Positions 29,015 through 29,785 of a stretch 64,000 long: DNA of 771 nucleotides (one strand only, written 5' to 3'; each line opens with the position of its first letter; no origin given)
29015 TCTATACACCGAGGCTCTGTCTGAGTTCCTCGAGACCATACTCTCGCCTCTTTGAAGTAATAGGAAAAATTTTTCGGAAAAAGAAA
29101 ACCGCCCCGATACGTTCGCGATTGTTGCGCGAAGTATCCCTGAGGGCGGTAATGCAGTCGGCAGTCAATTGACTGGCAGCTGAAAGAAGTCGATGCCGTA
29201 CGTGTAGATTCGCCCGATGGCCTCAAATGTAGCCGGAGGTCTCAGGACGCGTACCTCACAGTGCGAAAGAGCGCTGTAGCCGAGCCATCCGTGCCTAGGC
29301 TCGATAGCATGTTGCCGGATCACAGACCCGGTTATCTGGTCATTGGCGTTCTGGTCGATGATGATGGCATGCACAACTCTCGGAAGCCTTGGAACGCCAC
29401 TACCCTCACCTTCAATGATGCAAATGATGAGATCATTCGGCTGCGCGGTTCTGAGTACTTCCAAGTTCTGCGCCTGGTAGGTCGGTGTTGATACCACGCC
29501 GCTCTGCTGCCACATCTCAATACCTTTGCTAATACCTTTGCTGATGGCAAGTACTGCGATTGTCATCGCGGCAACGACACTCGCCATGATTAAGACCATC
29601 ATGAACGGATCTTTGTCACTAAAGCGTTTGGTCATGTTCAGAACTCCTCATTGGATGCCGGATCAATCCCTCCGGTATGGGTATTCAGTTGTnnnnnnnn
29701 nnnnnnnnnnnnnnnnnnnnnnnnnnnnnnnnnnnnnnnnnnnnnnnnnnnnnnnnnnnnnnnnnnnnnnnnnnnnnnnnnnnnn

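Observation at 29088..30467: Self-contained minus-strand unit of three tandem leader + small-membrane-protein cassettes with covarying RNA hairpins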

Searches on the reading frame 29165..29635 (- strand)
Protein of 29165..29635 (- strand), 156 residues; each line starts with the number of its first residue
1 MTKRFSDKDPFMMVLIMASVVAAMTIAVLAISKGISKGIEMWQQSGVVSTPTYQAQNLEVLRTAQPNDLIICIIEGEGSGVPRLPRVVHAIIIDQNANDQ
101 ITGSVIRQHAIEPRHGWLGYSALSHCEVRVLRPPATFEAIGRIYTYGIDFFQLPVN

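Call 11: search_protein_families(library=pfam, proteins=[window:29165-29635:-], max_evalue=10)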
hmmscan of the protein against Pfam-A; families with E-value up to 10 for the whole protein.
window:29165-29635:- (156 aa): 0 families

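Call 12: search_protein_families(library=ncbifam, proteins=[window:29165-29635:-], max_evalue=10)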
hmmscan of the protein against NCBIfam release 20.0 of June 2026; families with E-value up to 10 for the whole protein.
window:29165-29635:- (156 aa): 0 families

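Call 13: search_protein_families(library=phrogs, proteins=[window:29165-29635:-], max_evalue=10)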
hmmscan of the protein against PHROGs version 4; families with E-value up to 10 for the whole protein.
window:29165-29635:- (156 aa): 0 families

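Call 14: find_encoding_contigs(protein=window:29165-29635:-, flank=3000, max_places=6)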
Protein window:29165-29635:- (156 aa): no gene with exactly this product is on record in the collection.

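Call 17: find_homologous_proteins(query=window:29165-29635:-, max_evalue=0.01)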
Query window:29165-29635:- (156 aa): 3 proteins with E <= 0.01 among 96 candidates.
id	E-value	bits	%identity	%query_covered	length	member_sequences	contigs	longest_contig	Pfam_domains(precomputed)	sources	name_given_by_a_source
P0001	2.1e-89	315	100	93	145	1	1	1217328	-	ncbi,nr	ncbi:MAG: hypothetical protein IPJ68_01755 [Candidatus Moraniibacteriota bacterium]|nr:MAG: hypothet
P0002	1.9e-86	305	90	100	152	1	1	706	-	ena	-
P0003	1.2e-30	124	47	96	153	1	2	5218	-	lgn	-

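Call 18: find_encoding_contigs(protein=P0003, flank=5000)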
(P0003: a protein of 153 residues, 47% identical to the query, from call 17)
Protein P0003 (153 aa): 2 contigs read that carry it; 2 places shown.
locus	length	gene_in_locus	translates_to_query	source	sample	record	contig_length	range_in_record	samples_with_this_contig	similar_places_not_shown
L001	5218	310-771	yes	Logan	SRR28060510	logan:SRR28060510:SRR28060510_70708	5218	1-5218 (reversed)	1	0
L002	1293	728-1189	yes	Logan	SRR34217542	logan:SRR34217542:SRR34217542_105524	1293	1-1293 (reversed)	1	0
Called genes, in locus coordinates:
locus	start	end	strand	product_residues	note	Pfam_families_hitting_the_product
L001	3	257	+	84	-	?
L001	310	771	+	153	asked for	-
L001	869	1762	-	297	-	PF04321:RmlD_sub_bind, PF01370:Epimerase, PF16363:GDP_Man_Dehyd (faint)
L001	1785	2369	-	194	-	-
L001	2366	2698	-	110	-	PF03819:MazG (weak)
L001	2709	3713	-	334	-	PF01073:3Beta_HSD, PF01370:Epimerase, PF02719:Polysacc_synt_2, PF04321:RmlD_sub_bind, PF07993:NAD_binding_4, PF13460:NAD_binding_10 (weak), PF16363:GDP_Man_Dehyd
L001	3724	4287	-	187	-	PF00908:dTDP_sugar_isom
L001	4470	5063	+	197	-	-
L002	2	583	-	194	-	?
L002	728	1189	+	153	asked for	-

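Call 19: find_encoding_contigs(protein=P0002, flank=5000)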
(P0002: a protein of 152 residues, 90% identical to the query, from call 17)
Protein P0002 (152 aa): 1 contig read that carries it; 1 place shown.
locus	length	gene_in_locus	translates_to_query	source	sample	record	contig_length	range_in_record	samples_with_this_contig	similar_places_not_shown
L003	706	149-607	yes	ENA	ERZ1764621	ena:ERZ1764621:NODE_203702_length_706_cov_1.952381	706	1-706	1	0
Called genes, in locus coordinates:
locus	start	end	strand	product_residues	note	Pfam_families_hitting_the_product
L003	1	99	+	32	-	?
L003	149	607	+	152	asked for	-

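Call 20: find_encoding_contigs(protein=P0001, flank=2000)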
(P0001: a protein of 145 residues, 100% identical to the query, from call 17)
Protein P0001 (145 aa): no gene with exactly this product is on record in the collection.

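Call 41: find_homologous_proteins(query=A2, max_evalue=0.01)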
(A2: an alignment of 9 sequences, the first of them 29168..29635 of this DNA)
Query A2 (9 sequences) (156 aa, profile of the alignment): 9 proteins with E <= 0.01 among 6026 candidates.
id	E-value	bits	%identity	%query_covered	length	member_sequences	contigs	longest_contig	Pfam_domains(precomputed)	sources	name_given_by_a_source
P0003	2.5e-59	217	47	96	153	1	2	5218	-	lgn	-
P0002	3.8e-51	191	90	100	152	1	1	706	-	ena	-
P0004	8.2e-51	189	29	81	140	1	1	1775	-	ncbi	-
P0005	3.7e-48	181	49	96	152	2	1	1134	-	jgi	jgi:hypothetical protein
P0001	3.4e-46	174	100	93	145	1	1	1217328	-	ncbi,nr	ncbi:MAG: hypothetical protein IPJ68_01755 [Candidatus Moraniibacteriota bacterium]|nr:MAG: hypothet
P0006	8.7e-40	154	31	60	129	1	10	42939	-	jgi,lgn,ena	-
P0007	3.2e-26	110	21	36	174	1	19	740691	-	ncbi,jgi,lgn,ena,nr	ncbi:MAG: hypothetical protein KBC83_00945 [Candidatus Moranbacteria bacterium]|jgi:hypothetical pro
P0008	6.1e-21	93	32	86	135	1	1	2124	-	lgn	-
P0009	7.1e-14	70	24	35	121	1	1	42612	-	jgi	-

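Call 42: find_encoding_contigs(protein=P0009, flank=4000, max_places=3)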
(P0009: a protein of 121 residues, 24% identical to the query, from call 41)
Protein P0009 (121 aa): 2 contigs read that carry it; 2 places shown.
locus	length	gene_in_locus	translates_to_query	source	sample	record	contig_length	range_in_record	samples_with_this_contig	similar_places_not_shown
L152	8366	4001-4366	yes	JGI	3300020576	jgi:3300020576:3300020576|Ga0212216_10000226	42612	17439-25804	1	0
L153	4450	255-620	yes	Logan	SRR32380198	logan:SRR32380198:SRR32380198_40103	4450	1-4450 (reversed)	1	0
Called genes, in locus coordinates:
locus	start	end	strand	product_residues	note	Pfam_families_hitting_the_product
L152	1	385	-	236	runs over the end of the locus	-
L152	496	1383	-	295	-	PF00483:NTP_transferase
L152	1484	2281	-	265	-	PF00483:NTP_transferase, PF12804:NTP_transf_3 (weak)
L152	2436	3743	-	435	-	PF00464:SHMT, PF00155:Aminotran_1_2, PF01212:Beta_elim_lyase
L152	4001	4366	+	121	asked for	-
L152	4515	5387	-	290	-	PF01370:Epimerase, PF04321:RmlD_sub_bind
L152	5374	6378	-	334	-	PF01073:3Beta_HSD, PF01370:Epimerase, PF02719:Polysacc_synt_2, PF04321:RmlD_sub_bind, PF07993:NAD_binding_4, PF16363:GDP_Man_Dehyd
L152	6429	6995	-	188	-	PF00908:dTDP_sugar_isom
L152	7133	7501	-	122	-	PF13083:KH_KhpA-B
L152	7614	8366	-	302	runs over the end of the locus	PF03741:TerC, PF04332:DUF475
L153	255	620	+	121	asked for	-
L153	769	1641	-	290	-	PF01370:Epimerase, PF04321:RmlD_sub_bind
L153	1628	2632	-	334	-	PF01073:3Beta_HSD, PF01370:Epimerase, PF02719:Polysacc_synt_2, PF04321:RmlD_sub_bind, PF07993:NAD_binding_4, PF16363:GDP_Man_Dehyd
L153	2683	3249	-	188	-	PF00908:dTDP_sugar_isom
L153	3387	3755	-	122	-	PF13083:KH_KhpA-B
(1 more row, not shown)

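Call 43: find_encoding_contigs(protein=P0008, flank=4000, max_places=3)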
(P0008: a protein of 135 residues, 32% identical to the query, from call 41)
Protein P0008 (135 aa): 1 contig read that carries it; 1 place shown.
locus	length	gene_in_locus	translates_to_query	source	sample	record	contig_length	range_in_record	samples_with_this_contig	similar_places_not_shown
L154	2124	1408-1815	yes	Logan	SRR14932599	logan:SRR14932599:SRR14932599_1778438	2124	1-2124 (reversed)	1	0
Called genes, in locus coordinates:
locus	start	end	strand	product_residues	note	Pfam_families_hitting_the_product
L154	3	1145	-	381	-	?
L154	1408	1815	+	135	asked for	-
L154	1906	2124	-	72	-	?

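Call 53: find_encoding_contigs(protein=P0005, flank=4000, max_places=4)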
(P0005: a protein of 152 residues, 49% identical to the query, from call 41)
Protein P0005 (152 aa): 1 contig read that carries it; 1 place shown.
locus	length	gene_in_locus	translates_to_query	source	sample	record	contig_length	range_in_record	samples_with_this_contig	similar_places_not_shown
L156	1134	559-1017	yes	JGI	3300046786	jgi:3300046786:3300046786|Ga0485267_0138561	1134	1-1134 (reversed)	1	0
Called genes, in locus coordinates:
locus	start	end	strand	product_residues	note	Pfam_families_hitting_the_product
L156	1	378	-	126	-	?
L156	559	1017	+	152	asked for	-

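Call 55: predict_structure(alignment_id=A4)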
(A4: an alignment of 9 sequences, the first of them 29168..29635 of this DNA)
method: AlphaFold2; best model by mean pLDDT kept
length: 156 residues; sequences in the alignment: 9
mean_pLDDT: 74.8   pTM: 0.57
mean pLDDT of the five models: 74.8, 74.7, 65.1, 51.5, 48.3
residues with pLDDT >= 90: 35; 70-90: 65; 50-70: 36; < 50: 20
segments of 3 or more residues with pLDDT < 50: 1-4, 35-49
pLDDT, mean of each block of 10 residues (from residue 1): 50 72 68 49 42 79 93 73 77 92 91 88 88 90 83 55
secondary structure, 60 per line:
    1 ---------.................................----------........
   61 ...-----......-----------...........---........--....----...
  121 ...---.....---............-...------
elements in order: H10-42 H53-63 E69-74 E86-96 E100-107 E110-113 H120-123 E127-131 H135-146

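Call 68: search_protein_families(library=pfam, proteins=[L001:3-254:+], max_evalue=0.1)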
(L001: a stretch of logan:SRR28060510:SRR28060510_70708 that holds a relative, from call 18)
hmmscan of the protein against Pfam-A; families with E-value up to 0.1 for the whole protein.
L001:3-254:+ (84 aa): 0 families

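Call 87: search_protein_families(library=padloc, proteins=[window:29165-29635:-], max_evalue=1)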
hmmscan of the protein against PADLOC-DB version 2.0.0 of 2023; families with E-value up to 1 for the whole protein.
window:29165-29635:- (156 aa): 0 families

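Call 88: search_solved_structures(query=A2, max_evalue=10)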
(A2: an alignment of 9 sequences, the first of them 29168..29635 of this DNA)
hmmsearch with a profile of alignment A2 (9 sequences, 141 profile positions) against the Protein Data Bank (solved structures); distinct sequences matched with E-value up to 10: 1.
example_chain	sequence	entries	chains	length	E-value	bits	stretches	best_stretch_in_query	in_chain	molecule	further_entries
5z0q_C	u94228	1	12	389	1.6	11.8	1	38-61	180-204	Aminotransferase, class I and II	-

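Call 93: find_encoding_contigs(protein=P0007, flank=2500, max_places=8)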
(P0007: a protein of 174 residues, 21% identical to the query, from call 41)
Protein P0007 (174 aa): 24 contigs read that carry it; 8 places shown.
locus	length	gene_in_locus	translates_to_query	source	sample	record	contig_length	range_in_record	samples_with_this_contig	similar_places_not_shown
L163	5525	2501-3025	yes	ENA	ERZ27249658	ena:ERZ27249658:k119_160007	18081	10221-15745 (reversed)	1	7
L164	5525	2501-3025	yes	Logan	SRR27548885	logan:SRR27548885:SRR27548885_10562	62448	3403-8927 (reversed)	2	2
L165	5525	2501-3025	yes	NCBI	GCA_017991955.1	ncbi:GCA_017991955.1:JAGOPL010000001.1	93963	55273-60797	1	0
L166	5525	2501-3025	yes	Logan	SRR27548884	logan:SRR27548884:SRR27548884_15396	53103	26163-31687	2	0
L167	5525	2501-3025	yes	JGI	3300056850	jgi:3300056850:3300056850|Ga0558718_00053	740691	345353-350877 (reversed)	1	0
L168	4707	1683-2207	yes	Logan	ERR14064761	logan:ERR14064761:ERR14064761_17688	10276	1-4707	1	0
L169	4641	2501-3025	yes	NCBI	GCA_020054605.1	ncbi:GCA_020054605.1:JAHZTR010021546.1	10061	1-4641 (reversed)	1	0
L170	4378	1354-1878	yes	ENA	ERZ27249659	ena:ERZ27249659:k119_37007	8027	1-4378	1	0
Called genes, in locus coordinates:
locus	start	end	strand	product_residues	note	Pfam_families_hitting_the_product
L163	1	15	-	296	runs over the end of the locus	PF00483:NTP_transferase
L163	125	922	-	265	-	PF00483:NTP_transferase, PF12804:NTP_transf_3 (weak)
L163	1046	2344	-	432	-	PF00464:SHMT, PF00155:Aminotran_1_2, PF01212:Beta_elim_lyase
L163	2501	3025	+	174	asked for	-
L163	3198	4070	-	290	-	PF01370:Epimerase, PF04321:RmlD_sub_bind, PF16363:GDP_Man_Dehyd (faint)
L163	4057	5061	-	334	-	PF01073:3Beta_HSD, PF01370:Epimerase, PF02719:Polysacc_synt_2, PF04321:RmlD_sub_bind, PF07993:NAD_binding_4, PF16363:GDP_Man_Dehyd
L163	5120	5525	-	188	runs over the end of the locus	PF00908:dTDP_sugar_isom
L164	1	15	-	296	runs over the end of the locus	PF00483:NTP_transferase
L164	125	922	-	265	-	PF00483:NTP_transferase, PF12804:NTP_transf_3 (weak)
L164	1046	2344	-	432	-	PF00464:SHMT, PF00155:Aminotran_1_2, PF01212:Beta_elim_lyase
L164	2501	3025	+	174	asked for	-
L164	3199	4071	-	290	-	PF01370:Epimerase, PF04321:RmlD_sub_bind, PF16363:GDP_Man_Dehyd (faint)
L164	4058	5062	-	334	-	PF01073:3Beta_HSD, PF01370:Epimerase, PF02719:Polysacc_synt_2, PF04321:RmlD_sub_bind, PF07993:NAD_binding_4, PF16363:GDP_Man_Dehyd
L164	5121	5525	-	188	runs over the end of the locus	PF00908:dTDP_sugar_isom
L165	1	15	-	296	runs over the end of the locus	PF00483:NTP_transferase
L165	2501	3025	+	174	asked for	-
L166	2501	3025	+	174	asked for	-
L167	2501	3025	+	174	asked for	-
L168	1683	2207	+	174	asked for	-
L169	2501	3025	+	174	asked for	-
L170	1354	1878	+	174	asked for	-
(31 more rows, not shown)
